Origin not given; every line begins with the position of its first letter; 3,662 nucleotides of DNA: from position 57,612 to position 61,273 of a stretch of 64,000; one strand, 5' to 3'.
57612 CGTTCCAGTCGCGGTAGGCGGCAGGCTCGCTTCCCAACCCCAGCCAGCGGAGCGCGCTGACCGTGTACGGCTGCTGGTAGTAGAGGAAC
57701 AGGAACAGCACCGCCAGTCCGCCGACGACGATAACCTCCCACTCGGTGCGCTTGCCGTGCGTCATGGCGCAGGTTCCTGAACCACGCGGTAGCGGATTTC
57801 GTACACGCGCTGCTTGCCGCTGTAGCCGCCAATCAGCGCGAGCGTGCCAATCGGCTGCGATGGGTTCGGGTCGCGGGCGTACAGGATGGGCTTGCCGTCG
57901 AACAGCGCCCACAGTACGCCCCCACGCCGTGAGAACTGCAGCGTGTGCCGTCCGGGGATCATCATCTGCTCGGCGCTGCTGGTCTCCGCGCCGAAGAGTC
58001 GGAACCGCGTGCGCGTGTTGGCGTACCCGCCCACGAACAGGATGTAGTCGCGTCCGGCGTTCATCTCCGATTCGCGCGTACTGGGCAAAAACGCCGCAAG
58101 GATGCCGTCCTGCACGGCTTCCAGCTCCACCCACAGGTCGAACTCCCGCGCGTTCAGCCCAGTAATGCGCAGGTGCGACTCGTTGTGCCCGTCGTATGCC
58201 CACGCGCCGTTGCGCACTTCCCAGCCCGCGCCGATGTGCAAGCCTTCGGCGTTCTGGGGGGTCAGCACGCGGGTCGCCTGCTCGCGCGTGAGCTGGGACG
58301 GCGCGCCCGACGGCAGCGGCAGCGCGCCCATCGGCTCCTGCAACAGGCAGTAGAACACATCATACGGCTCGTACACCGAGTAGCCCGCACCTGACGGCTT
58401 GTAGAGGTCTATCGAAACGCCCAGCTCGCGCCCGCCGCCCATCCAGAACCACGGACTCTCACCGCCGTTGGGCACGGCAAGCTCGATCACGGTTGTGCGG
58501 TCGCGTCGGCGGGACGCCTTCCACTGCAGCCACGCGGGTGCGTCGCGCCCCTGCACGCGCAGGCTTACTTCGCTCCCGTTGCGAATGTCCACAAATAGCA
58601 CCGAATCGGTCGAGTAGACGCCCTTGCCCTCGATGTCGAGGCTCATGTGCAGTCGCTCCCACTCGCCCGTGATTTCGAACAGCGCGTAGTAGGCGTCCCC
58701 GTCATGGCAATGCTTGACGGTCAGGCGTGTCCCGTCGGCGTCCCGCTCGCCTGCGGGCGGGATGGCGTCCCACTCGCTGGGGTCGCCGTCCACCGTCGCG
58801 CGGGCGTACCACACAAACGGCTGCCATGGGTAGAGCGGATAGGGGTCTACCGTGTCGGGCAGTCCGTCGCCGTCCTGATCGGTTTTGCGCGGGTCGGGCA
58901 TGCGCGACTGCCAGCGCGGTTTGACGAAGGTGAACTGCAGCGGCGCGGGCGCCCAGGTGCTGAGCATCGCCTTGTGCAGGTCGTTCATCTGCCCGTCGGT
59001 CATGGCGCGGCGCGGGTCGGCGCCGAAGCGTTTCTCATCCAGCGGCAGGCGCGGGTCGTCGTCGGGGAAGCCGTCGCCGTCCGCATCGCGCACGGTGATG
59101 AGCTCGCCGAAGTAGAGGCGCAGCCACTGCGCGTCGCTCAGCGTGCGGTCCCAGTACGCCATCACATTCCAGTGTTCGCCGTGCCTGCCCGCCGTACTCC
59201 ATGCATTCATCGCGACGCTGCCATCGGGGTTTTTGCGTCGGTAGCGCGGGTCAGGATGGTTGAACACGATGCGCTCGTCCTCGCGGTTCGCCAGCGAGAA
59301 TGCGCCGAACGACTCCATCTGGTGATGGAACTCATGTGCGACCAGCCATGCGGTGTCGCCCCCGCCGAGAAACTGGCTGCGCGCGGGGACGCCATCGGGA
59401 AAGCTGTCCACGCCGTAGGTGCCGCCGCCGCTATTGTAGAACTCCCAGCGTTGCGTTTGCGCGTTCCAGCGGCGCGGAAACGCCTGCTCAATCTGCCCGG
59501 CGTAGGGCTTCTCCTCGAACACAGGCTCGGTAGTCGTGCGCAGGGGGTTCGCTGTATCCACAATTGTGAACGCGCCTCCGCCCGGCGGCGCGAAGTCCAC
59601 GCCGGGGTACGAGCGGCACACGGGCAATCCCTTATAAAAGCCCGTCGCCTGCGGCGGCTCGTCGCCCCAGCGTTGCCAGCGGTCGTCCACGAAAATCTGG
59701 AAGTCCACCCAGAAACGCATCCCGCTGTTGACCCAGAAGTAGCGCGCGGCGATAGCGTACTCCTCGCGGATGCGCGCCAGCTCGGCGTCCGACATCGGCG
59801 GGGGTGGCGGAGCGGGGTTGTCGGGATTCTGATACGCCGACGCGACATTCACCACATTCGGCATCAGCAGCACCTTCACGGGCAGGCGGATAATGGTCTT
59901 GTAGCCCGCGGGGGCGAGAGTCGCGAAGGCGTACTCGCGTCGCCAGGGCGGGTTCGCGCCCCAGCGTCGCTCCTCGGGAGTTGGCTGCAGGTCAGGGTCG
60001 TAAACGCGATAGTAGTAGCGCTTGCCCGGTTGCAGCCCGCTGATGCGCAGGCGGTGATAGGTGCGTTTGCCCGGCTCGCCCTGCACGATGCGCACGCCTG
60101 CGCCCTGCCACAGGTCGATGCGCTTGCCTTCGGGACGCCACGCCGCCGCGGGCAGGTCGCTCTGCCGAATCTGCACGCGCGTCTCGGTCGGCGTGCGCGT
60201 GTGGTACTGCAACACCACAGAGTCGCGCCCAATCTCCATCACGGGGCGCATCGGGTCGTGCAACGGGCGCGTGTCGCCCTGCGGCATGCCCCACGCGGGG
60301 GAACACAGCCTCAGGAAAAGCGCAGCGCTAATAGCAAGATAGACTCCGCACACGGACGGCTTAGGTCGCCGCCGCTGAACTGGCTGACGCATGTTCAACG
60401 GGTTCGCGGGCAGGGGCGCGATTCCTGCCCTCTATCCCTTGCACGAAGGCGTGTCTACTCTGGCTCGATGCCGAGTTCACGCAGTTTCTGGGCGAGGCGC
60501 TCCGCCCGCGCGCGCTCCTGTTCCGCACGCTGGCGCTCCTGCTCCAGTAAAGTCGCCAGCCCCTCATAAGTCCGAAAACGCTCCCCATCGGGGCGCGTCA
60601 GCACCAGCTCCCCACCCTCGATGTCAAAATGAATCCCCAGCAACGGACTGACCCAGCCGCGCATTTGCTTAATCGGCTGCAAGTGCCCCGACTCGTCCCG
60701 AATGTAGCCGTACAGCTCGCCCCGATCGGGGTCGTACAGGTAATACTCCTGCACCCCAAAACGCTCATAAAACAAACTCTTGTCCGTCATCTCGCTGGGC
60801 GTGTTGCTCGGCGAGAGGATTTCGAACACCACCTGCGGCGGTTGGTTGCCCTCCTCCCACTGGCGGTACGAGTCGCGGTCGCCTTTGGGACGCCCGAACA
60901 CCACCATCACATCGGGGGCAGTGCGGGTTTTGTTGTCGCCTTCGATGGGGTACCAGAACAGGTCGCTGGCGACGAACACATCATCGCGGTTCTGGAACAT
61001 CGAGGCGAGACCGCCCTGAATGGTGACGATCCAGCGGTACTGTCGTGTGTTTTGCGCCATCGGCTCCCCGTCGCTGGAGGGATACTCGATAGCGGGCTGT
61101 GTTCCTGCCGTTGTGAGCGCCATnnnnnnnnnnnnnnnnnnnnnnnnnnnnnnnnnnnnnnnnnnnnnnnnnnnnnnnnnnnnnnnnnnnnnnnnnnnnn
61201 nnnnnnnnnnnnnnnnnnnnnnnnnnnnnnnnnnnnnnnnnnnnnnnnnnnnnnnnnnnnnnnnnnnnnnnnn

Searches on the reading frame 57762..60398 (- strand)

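Call 26: search_protein_families(library=pfam, proteins=[window:57762-60398:-], max_evalue=0.01)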
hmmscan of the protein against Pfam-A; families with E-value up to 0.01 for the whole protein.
window:57762-60398:- (878 aa): 1 family
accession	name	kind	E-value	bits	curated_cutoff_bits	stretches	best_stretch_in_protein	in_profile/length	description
PF16656.11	Pur_ac_phosph_N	-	6.8e-07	30.2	30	1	59-158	13-91/93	Purple acid Phosphatase, N-terminal domain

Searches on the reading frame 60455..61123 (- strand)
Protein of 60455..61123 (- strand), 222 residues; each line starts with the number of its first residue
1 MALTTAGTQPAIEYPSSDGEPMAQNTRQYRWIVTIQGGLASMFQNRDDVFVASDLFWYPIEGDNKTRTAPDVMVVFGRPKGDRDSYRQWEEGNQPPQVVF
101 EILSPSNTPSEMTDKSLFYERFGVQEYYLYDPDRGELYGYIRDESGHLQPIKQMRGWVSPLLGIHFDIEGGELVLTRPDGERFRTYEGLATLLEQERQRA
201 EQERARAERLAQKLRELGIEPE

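Call 26: search_protein_families(library=pfam, proteins=[window:60455-61123:-], max_evalue=0.01)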
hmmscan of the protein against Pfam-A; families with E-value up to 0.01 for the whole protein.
window:60455-61123:- (222 aa): 1 family
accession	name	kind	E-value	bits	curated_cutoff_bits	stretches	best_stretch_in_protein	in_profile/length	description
PF05685.18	Uma2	-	1.3e-20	74.1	27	1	8-155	11-154/172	Putative restriction endonuclease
